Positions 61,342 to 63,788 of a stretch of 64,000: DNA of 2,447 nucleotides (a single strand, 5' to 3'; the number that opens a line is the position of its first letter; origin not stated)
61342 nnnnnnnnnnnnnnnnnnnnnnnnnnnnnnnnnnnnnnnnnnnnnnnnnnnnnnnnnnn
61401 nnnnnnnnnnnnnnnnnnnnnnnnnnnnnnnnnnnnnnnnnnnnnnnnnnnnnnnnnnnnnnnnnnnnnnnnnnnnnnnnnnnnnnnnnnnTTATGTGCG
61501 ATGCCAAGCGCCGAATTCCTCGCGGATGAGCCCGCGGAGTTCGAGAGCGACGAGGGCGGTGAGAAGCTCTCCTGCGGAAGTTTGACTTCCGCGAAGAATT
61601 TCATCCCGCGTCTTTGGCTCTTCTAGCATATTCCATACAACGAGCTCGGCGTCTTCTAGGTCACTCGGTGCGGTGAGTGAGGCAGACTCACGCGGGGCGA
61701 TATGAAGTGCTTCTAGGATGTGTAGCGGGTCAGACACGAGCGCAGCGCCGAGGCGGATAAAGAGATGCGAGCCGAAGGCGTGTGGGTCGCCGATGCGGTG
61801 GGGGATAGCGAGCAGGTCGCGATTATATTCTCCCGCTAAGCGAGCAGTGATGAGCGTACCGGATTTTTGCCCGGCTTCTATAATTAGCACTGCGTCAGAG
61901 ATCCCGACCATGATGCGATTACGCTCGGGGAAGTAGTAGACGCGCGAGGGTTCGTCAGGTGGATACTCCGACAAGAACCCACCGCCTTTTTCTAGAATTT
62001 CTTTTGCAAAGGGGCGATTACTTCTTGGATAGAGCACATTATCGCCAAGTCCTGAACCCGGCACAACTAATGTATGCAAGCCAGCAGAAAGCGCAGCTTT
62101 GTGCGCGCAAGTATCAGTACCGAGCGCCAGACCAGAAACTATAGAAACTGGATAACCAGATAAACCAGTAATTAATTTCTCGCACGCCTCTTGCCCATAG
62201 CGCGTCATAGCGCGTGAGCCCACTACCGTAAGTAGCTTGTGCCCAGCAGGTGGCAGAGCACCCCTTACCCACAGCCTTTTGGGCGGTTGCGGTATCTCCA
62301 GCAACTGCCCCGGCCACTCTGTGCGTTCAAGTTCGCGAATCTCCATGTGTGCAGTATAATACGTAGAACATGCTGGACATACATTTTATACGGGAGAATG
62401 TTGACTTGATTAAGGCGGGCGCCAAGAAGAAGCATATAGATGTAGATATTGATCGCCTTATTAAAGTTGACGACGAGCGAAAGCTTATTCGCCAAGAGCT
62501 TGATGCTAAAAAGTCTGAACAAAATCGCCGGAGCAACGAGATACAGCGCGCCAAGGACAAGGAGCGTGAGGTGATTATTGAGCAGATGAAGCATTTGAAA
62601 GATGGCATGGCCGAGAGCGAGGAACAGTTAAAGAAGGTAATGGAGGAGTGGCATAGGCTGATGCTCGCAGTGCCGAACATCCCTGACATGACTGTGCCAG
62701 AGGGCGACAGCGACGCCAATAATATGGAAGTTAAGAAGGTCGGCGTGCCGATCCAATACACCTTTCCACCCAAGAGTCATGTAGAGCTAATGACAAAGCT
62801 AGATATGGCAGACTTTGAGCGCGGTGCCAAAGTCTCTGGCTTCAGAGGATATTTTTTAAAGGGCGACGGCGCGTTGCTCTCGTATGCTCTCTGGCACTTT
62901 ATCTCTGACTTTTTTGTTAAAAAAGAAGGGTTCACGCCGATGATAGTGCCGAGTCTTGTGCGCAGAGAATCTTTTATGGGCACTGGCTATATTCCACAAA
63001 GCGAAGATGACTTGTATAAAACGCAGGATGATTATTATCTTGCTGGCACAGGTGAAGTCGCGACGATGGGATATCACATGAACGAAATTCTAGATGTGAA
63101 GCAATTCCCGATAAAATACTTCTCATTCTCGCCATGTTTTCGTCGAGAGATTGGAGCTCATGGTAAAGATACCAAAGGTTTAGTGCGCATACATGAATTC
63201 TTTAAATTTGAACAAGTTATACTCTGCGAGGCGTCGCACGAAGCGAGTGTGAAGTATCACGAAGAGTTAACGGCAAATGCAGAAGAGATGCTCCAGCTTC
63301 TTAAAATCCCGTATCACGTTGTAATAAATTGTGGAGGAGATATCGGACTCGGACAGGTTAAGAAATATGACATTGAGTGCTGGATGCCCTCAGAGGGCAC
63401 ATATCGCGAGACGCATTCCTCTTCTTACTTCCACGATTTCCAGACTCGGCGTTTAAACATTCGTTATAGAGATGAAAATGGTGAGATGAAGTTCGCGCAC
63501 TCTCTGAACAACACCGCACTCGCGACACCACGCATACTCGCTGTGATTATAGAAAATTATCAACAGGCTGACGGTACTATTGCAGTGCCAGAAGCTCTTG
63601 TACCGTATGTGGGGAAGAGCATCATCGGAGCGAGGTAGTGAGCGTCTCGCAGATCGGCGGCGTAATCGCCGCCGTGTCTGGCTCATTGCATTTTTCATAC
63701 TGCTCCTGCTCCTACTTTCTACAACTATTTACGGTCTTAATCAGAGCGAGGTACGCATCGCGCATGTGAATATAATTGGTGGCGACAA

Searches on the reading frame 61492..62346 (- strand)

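Call 8: search_protein_families(library=pfam, proteins=[window:61492-62346:-], max_evalue=0.001)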
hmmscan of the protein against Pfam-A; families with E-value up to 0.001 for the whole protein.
window:61492-62346:- (284 aa): 2 families
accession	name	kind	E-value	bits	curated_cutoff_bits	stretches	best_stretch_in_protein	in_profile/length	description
PF02481.21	DNA_processg_A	-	2.5e-61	207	29.6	1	5-205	11-211/212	DNA recombination-mediator protein A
PF17782.7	DprA_WH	-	7.9e-06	26.3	22.9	1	226-276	6-57/61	DprA winged helix domain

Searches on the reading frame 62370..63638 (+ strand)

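Call 7: search_protein_families(library=pfam, proteins=[window:62370-63638:+], max_evalue=0.001)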
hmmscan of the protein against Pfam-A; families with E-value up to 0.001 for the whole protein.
window:62370-63638:+ (422 aa): 2 families
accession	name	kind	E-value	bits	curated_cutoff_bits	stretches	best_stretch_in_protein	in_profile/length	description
PF00587.30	tRNA-synt_2b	-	2.3e-33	116.2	29.3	1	219-397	8-179/179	tRNA synthetase class II core domain (G, H, P, S and T)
PF02403.27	Seryl_tRNA_N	-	2.5e-22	79.6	28.2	1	1-105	1-108/108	Seryl-tRNA synthetase N-terminal domain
